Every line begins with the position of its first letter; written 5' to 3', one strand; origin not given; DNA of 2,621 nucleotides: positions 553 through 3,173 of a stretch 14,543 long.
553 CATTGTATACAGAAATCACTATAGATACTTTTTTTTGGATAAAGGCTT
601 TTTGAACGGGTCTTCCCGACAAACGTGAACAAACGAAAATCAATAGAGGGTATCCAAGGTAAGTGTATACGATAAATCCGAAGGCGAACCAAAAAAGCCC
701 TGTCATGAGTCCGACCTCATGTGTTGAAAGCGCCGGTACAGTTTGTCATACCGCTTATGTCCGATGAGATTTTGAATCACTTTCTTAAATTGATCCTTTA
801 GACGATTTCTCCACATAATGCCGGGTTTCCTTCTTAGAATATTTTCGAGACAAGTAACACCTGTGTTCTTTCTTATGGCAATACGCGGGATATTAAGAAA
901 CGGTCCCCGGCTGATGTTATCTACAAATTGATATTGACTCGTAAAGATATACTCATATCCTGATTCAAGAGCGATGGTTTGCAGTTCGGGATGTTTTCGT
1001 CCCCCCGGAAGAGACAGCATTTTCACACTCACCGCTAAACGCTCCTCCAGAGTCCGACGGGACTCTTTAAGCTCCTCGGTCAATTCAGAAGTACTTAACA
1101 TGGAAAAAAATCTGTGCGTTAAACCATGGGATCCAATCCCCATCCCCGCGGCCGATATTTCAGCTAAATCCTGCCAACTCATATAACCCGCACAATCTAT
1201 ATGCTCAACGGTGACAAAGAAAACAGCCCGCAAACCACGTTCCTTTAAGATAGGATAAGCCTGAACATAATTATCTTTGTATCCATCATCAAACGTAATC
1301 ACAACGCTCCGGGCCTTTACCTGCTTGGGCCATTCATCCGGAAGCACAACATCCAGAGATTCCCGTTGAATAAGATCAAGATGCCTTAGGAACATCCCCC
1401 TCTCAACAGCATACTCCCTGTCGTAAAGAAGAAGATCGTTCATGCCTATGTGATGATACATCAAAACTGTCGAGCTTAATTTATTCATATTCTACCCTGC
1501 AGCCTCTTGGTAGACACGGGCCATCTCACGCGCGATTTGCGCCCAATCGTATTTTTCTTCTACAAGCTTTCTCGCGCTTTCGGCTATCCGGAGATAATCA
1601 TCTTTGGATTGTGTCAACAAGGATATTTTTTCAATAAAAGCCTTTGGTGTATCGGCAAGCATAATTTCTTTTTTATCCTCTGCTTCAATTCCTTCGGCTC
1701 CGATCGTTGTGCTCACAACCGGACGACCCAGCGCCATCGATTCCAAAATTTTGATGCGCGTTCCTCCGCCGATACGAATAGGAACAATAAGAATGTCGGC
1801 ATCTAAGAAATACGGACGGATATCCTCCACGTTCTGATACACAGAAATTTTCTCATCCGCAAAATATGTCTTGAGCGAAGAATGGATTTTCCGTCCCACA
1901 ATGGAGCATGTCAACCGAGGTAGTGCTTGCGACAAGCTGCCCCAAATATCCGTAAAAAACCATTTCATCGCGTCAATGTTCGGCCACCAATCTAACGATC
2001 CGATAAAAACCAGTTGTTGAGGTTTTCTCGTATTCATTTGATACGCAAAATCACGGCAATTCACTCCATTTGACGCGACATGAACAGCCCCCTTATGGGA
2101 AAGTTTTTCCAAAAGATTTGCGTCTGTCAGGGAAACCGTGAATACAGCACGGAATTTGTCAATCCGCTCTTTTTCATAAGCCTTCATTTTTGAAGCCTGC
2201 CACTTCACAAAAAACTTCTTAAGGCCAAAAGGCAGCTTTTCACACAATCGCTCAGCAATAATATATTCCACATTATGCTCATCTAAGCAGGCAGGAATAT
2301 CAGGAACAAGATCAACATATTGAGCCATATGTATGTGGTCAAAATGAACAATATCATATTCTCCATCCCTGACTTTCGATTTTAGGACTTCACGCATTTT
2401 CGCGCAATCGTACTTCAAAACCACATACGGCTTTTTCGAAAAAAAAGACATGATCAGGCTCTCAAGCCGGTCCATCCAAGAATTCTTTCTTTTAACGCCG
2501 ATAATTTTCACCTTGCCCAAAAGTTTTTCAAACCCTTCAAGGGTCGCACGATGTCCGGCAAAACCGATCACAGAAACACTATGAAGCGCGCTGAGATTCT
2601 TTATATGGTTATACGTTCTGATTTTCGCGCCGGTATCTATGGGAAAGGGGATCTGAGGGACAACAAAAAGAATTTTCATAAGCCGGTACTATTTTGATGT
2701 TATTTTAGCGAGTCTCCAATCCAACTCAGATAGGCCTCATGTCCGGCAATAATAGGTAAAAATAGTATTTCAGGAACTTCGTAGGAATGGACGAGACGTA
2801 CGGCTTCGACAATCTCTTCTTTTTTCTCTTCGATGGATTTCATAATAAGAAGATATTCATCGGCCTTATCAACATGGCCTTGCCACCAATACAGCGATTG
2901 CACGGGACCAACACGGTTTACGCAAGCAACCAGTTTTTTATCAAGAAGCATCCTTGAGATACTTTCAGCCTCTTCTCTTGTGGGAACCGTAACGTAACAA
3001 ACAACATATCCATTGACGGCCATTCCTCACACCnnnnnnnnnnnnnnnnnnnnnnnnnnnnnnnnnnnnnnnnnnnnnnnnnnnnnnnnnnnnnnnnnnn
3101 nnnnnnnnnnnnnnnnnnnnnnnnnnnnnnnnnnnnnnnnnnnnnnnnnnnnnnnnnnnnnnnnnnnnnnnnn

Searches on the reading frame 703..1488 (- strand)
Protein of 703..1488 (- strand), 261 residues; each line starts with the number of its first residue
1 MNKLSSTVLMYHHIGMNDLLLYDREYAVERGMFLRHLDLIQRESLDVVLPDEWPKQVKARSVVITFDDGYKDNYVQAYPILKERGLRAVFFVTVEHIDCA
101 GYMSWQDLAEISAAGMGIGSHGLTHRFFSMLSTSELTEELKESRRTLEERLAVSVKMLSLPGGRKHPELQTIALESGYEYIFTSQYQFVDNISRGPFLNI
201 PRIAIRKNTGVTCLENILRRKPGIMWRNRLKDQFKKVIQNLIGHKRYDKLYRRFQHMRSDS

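Call 11: search_protein_families(library=ncbifam, proteins=[window:703-1488:-], max_evalue=1)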
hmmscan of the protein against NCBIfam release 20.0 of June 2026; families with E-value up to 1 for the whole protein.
window:703-1488:- (261 aa): 14 families
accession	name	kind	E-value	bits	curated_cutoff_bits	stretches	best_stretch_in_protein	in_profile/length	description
TIGR03938.2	deacetyl_PgaB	equivalog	3.7e-15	55.2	321.9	2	7-98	4-102/621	poly-beta-1,6-N-acetyl-D-glucosamine N-deacetylase PgaB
TIGR02764.1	spore_ybaN_pdaB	equivalog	5.2e-13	49.2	237.4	1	58-183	4-126/191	polysaccharide deacetylase family sporulation protein PdaB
TIGR02884.1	spore_pdaA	equivalog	3.9e-09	36.5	298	1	58-184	35-159/224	delta-lactam-biosynthetic de-N-acetylase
TIGR03933.1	PIA_icaB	equivalog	8.6e-07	28.7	248.35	1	59-208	71-232/245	intercellular adhesin biosynthesis polysaccharide N-deacetylase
TIGR04243.1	nodulat_NodB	equivalog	1.1e-05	25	240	1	60-179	2-119/197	chitooligosaccharide deacetylase NodB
NF045820.1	PgAcgDacpgdA_Strep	equivalog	1.5e-05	24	800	1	57-163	265-368/463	peptidoglycan-N-acetylglucosamine deacetylase PgdA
NF045822.1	PgAcgDacpgdA2_Bac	equivalog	1.9e-05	24.1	400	1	47-157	58-163/274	peptidoglycan-N-acetylglucosamine deacetylase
NF011177.0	PRK14582.1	equivalog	5e-05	21.8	923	1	55-98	102-145/671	poly-beta-1,6-N-acetyl-D-glucosamine N-deacetylase PgaB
TIGR02873.1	spore_ylxY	hypoth_equivalog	6.8e-05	22.2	391.5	1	70-182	95-204/268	probable sporulation protein, polysaccharide deacetylase family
NF011176.0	PRK14581.1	equivalog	0.00017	19.8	1091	1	57-100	104-147/673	poly-beta-1,6-N-acetyl-D-glucosamine N-deacetylase PgaB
NF050820.1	PolSacchBiosHfsH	equivalog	0.0018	18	400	1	59-163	33-141/249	oligosaccharide deacetylase HfsH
TIGR03006.1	pepcterm_polyde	equivalog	0.0024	17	276.2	1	76-156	38-114/272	XrtA system polysaccharide deacetylase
NF045821.1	PgAcgDacpgdA1_Bac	equivalog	0.0093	14.9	400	1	61-164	89-189/282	peptidoglycan-N-acetylglucosamine deacetylase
NF041695.1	Shig_StxA_1d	exception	0.12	12.1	725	1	100-137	134-171/314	Shiga toxin Stx1d subunit A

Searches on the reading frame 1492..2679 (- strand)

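Call 11: search_protein_families(library=ncbifam, proteins=[window:1492-2679:-], max_evalue=1)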
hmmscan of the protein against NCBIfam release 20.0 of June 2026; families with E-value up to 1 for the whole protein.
window:1492-2679:- (395 aa): 18 families
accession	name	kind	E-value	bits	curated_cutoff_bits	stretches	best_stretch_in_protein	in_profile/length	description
TIGR03087.1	stp1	hypoth_equivalog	1.5e-65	221.9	316.65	1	3-387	1-391/397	TIGR03087 family PEP-CTERM/XrtA system glycosyltransferase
TIGR04063.1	stp3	hypoth_equivalog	2.3e-10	39.9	442.05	1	307-393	307-395/397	TIGR04063 family PEP-CTERM/XrtA system glycosyltransferase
TIGR03088.1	stp2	hypoth_equivalog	2.5e-09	36.6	409.05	1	284-392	263-372/374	TIGR03088 family PEP-CTERM/XrtA system glycosyltransferase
NF053787.1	GlcN_PG_synth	equivalog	2.9e-08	33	480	1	311-393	278-359/361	N-acetylglucosaminyl phosphatidylglycerol synthase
NF041876.1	EPS_EpsE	equivalog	1.3e-06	27.9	400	1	287-384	289-387/389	exopolysaccharide biosynthesis GT4 family glycosyltransferase EpsE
NF012028.0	PRK15484.1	subfamily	4e-06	26.2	618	1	282-389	265-374/380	lipopolysaccharide N-acetylglucosaminyltransferase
NF047684.1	TeichurnBiosyTuaC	equivalog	5.2e-06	25.6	550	1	285-393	281-389/391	teichuronic acid biosynthesis protein TuaC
TIGR04047.1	MSMEG_0565_glyc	hypoth_equivalog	1e-05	24.8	259.85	1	306-392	288-373/373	MSMEG_0565 family glycosyltransferase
NF049987.1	DaglGlyslTfaseDgs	equivalog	6.2e-05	22.1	500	1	277-392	215-326/332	processive diacylglycerol alpha-glucosyltransferase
NF038295.1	EPS_HpsP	equivalog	0.00012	21.2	550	1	292-392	286-386/388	hormogonium polysaccharide biosynthesis glycosyltransferase HpsP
NF053513.1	Gtran_IagA_BgsA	equivalog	0.00013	21.1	460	1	263-393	204-331/333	LTA glycolipid anchor biosynthesis glycosyltransferase, IagA/BgsA family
TIGR04005.1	wcaL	equivalog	0.00016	20.7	537.6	1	269-391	272-404/406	colanic acid biosynthesis glycosyltransferase WcaL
TIGR03449.1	mycothiol_MshA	equivalog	0.00019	20.5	462.5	1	285-394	295-404/406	D-inositol-3-phosphate glycosyltransferase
NF038229.1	Glyco4_Geo_Pelo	equivalog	0.00029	20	400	1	307-393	250-336/338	GPMC system family 4 glycosyltransferase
TIGR03999.1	thiol_BshA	equivalog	0.00065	18.7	273.7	1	270-393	249-373/375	N-acetyl-alpha-D-glucosaminyl L-malate synthase BshA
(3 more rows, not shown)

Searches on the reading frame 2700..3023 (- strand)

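Call 4: search_protein_families(library=pfam, proteins=[window:2700-3023:-], max_evalue=0.01)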
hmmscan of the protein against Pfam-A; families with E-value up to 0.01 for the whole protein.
window:2700-3023:- (107 aa): 1 family
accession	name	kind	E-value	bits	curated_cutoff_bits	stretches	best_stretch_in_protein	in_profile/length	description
PF03091.20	CutA1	-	1.4e-33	115.1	22.4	1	8-104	2-98/99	CutA1 divalent ion tolerance protein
